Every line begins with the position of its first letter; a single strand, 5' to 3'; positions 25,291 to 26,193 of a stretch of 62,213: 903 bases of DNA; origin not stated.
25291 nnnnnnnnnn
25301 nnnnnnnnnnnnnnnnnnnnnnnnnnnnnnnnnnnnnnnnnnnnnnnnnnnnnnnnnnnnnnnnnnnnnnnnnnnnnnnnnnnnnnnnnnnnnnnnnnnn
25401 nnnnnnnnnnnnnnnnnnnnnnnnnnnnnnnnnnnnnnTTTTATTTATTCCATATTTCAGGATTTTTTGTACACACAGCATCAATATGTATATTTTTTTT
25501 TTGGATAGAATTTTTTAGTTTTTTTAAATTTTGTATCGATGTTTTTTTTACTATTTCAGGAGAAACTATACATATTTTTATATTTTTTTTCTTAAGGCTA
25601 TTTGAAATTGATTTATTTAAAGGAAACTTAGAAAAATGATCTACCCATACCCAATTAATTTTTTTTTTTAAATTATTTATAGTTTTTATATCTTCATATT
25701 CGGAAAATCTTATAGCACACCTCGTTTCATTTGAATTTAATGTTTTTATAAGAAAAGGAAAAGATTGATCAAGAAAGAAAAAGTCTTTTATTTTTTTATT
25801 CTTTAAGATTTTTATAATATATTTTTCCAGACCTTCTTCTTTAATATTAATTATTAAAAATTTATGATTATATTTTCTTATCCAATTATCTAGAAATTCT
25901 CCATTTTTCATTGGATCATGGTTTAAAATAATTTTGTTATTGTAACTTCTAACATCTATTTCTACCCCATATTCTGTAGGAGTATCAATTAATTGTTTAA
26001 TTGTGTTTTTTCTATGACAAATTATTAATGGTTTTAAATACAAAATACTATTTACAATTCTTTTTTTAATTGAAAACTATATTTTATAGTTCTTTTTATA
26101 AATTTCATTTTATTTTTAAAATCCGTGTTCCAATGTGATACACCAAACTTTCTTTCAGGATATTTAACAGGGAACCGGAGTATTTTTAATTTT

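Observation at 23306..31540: Eight-gene envelope glycan/phosphoglycan locus whose enzyme combination matches no pathway I can name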

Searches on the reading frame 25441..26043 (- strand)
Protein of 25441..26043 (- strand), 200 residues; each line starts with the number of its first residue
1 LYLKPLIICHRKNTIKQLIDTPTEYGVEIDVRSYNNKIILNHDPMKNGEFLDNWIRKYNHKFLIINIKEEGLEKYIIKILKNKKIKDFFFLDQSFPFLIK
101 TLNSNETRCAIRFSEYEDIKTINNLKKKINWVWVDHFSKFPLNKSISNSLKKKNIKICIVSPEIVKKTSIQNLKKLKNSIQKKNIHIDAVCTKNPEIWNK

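Call 7: search_protein_families(library=pfam, proteins=[window:25441-26043:-], max_evalue=0.01)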
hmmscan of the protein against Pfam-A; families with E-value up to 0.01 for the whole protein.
window:25441-26043:- (200 aa): 0 families

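Call 8: search_protein_families(library=ncbifam, proteins=[window:25441-26043:-], max_evalue=0.01)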
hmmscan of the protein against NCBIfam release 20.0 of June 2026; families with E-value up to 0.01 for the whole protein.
window:25441-26043:- (200 aa): 0 families

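Call 9: search_solved_structures(query=window:25441-26043:-, max_evalue=10, show_alignments=2)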
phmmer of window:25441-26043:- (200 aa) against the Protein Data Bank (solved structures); distinct sequences matched with E-value up to 10: 2.
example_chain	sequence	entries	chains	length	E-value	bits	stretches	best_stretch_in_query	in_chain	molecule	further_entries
3lcm_A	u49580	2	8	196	0.091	15.7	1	116-194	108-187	Putative oxidoreductase | NADPH Quinone Oxidoreductase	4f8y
8j56_A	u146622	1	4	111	0.61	13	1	42-128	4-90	Flagellar transcriptional regulator FlhD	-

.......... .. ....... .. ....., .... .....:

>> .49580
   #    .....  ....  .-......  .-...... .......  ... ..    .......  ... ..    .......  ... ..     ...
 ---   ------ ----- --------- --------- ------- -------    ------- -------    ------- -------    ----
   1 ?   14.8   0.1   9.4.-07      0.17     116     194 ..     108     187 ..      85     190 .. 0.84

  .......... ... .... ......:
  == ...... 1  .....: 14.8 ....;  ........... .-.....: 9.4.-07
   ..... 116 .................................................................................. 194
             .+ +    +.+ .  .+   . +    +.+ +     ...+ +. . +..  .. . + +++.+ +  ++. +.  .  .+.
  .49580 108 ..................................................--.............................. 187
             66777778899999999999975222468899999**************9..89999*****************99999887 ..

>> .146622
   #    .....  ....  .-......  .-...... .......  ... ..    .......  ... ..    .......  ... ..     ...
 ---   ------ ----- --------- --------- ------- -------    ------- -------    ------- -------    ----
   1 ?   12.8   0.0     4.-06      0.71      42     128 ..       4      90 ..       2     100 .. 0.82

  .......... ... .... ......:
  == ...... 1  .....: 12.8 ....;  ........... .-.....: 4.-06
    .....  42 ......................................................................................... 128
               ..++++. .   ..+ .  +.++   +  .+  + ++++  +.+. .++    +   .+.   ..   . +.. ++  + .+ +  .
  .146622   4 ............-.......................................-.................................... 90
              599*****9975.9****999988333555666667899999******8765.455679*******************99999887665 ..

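Call 18: find_homologous_proteins(query=window:25441-26043:-, max_evalue=0.001)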
Query window:25441-26043:- (200 aa): 2081 proteins with E <= 0.001 among 3065 candidates; the best 120 are listed.
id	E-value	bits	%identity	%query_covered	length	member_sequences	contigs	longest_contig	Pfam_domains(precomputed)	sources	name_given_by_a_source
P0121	2.1e-125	434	100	100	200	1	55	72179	-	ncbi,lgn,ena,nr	ncbi:MAG: hypothetical protein MK002_00130 [Alphaproteobacteria bacterium]|nr:hypothetical protein [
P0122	3.7e-125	433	100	100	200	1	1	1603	-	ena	-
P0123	4.7e-125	433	100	100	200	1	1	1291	-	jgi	jgi:hypothetical protein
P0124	7.5e-125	432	100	100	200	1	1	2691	-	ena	-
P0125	1.0e-124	432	100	100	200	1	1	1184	-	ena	-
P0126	1.1e-124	432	100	100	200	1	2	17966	-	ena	-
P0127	1.4e-124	431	100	100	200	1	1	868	-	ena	-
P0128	1.5e-124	431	100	100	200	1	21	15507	-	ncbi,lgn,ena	-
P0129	1.5e-124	431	100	100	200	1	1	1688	-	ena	-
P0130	2.2e-124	431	99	100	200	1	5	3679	-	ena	-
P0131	3.0e-124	430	99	100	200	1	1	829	-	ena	-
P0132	3.2e-124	430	100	100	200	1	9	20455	-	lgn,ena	-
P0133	4.0e-124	430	99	100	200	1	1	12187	-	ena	-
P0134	4.4e-124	430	99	100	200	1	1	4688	-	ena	-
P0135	5.5e-124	429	100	100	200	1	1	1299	-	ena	-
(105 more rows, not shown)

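Call 23: predict_structure(alignment_id=A1)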
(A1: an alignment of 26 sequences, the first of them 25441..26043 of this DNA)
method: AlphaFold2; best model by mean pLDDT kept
length: 200 residues; sequences in the alignment: 26
mean_pLDDT: 93.6   pTM: 0.90
mean pLDDT of the five models: 93.6, 91.4, 90.9, 90.6, 89.5
residues with pLDDT >= 90: 166; 70-90: 32; 50-70: 2; < 50: 0
segments of 3 or more residues with pLDDT < 50: none
pLDDT, mean of each block of 10 residues (from residue 1): 88 97 98 93 86 97 95 95 97 90 94 93 92 92 96 96 91 94 96 92
secondary structure, 60 per line:
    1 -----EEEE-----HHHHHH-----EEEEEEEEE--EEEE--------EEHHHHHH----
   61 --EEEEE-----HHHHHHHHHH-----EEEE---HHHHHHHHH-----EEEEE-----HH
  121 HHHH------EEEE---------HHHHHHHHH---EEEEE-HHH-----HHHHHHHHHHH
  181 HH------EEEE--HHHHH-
elements in order: E6-9 H15-20 E26-34 E37-40 H51-56 E63-67 H73-82 E88-91 H95-103 E109-113 H119-124 E131-134 H144-152 E156-160 H170-182 E189-192 H195-199

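Call 27: fold_search(model_id=the predicted structure, library=pdb)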
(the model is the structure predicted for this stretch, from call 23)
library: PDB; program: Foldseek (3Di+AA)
matches with E <= 10: 1348; with E <= 0.001: 14
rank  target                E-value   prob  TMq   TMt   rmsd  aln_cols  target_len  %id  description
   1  3mz2_A                1.4e-06  1.00  0.67  0.50   5.2       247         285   14  Crystal structure of a Glycerophosphoryl diester phosphodiesterase (BDI_3922) from Parabacteroides distasonis ATCC 850 (released 2010-07-07)
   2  1zcc_F                3.2e-06  1.00  0.67  0.58   4.1       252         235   12  Crystal structure of glycerophosphodiester phosphodiesterase from Agrobacterium tumefaciens str.C58 (released 2005-05-03)
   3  3ks5_B                3.9e-06  1.00  0.68  0.57   4.3       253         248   11  Crystal structure of Putative glycerophosphoryl diester phosphodiesterase (17743486) from AGROBACTERIUM TUMEFACIENS st (released 2009-12-08)
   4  2o55                  5.0e-06  1.00  0.76  0.61   3.4       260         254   14  Crystal Structure of a putative glycerophosphodiester phosphodiesterase from Galdieria sulphuraria (released 2006-12-19)
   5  7e0v_C                6.8e-06  1.00  0.66  0.54   4.4       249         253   17  GDPD from Pyrococcus furiosus DSM 3638 (released 2022-02-09)
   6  1zcc_E                9.9e-06  1.00  0.66  0.58   4.4       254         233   11  Crystal structure of glycerophosphodiester phosphodiesterase from Agrobacterium tumefaciens str.C58 (released 2005-05-03)
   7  4j9j                  1.5e-05  1.00  0.62  0.56   4.8       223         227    9  Structure of designed HisF (released 2013-07-17)
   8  7e2a                  3.1e-05  1.00  0.67  0.55   4.3       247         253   16  GDPD mutant from Pyrococcus furiosus DSM 3638 (released 2022-02-09)
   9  7u5y_B                2.1e-04  1.00  0.58  0.54   6.6       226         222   10  Crystal structure of ribulose-phosphate 3-epimerase from Pseudomonas aeruginosa (released 2022-03-09)
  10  1tqj_E                2.5e-04  1.00  0.59  0.55   6.0       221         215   10  Crystal structure of D-ribulose 5-phosphate 3-epimerase from Synechocystis to 1.6 angstrom resolution (released 2004-08-31)
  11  7u5y_F                3.1e-04  1.00  0.57  0.53   6.7       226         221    9  Crystal structure of ribulose-phosphate 3-epimerase from Pseudomonas aeruginosa (released 2022-03-09)
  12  7mcd_B                4.5e-04  1.00  0.56  0.61   4.9       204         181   11  Crystal structure of an AI-designed TIM-barrel F15C (released 2022-01-19)
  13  7u5y_C                5.7e-04  1.00  0.56  0.52   6.8       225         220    9  Crystal structure of ribulose-phosphate 3-epimerase from Pseudomonas aeruginosa (released 2022-03-09)
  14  7u5y_A                8.3e-04  1.00  0.55  0.50   7.0       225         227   10  Crystal structure of ribulose-phosphate 3-epimerase from Pseudomonas aeruginosa (released 2022-03-09)
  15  7mcd_C                1.1e-03  1.00  0.55  0.59   5.1       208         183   11  Crystal structure of an AI-designed TIM-barrel F15C (released 2022-01-19)
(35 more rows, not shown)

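Call 30: find_related_loci(query=A1, collection=genome_contigs, flank=10000)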
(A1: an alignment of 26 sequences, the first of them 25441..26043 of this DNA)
Query A1 (200 aa) in genome_contigs; peptide patterns used: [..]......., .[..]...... (x = any residue, [..] = any of these).
492 stretches matched a pattern; 300 encode a relative of the query (tblastn E <= 1e-3); the best 80 are kept; 80 distinct loci.
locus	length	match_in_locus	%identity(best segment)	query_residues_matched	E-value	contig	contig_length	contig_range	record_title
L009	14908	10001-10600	79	1-200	4e-103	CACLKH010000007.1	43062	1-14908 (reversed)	uncultured Alphaproteobacteria bacterium isolate AG-464-G09 genome assembly, contig: AG-464-G09_NODE_7, whole genome sho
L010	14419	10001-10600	93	1-200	9e-99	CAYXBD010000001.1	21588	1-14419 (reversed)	MAG TPA_asm: uncultured Alphaproteobacteria bacterium isolate binchicken_co48_482 genome assembly, contig: NODE_3761_len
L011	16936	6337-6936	73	1-200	1e-95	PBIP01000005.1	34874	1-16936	MAG: Pelagibacteraceae bacterium isolate SP2998 163270, whole genome shotgun sequence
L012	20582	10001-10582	47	7-200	2e-70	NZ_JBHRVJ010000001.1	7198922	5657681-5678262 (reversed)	Rugamonas sp. CCM 8940 GCM70018930_2, whole genome shotgun sequence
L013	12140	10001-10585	51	6-200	2e-70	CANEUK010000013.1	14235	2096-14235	MAG: Rickettsiales bacterium isolate CE-Jul18-71 genome assembly, contig: CE-Jul18-71.fna-C13, whole genome shotgun sequ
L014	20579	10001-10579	49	7-199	3e-70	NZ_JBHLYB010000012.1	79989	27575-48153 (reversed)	Erwinia mallotivora strain ICMP 5705 soapdenovo_K_105_12, whole genome shotgun sequence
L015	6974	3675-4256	49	6-199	4e-70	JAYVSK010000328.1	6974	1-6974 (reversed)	MAG: Lysobacter sp. isolate GL74_DN_concoct_234_sub GL74_DN_concoct_234_sub_327, whole genome shotgun sequence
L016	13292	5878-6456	48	7-199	4e-69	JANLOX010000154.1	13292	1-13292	MAG: Candidatus Eisenbacteria bacterium isolate OTE_38_metabat_510 OTE_38_k141_2001637, whole genome shotgun sequence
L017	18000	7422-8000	48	7-199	5e-69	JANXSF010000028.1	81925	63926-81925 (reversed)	MAG: Acidobacteria bacterium isolate 336R_metabat_83 336R_k141_2276579, whole genome shotgun sequence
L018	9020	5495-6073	48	7-199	4e-69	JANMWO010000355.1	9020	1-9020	MAG: Acidobacteriota bacterium isolate OTE_88_metabat_269 OTE_88_k141_1389014, whole genome shotgun sequence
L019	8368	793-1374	49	7-200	5e-69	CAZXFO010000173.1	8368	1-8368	MAG TPA_asm: uncultured Coxiellaceae bacterium isolate binchicken_co84_90 genome assembly, contig: k141_878899, whole ge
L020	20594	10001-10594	45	4-199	1e-68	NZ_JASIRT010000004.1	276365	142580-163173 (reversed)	Roseomonas sp. E05 E05_ctg004, whole genome shotgun sequence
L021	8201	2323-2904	45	6-199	2e-68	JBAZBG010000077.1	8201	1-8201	MAG: Arenimonas sp. isolate SO_2017_GW1_107 NODE_32770_length_8201_cov_4.773347_OW334_2017, whole genome shotgun sequenc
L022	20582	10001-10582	44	6-199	2e-68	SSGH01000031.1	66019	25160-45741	MAG: Lysobacter sp. isolate Bin_5_1 c_000000041200, whole genome shotgun sequence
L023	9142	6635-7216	43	6-199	3e-68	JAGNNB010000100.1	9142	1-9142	MAG: Lysobacteraceae bacterium isolate Go_SlAct_bin_315 Go_SlAct_39188_length_9142_cov_4.291070, whole genome shotgun se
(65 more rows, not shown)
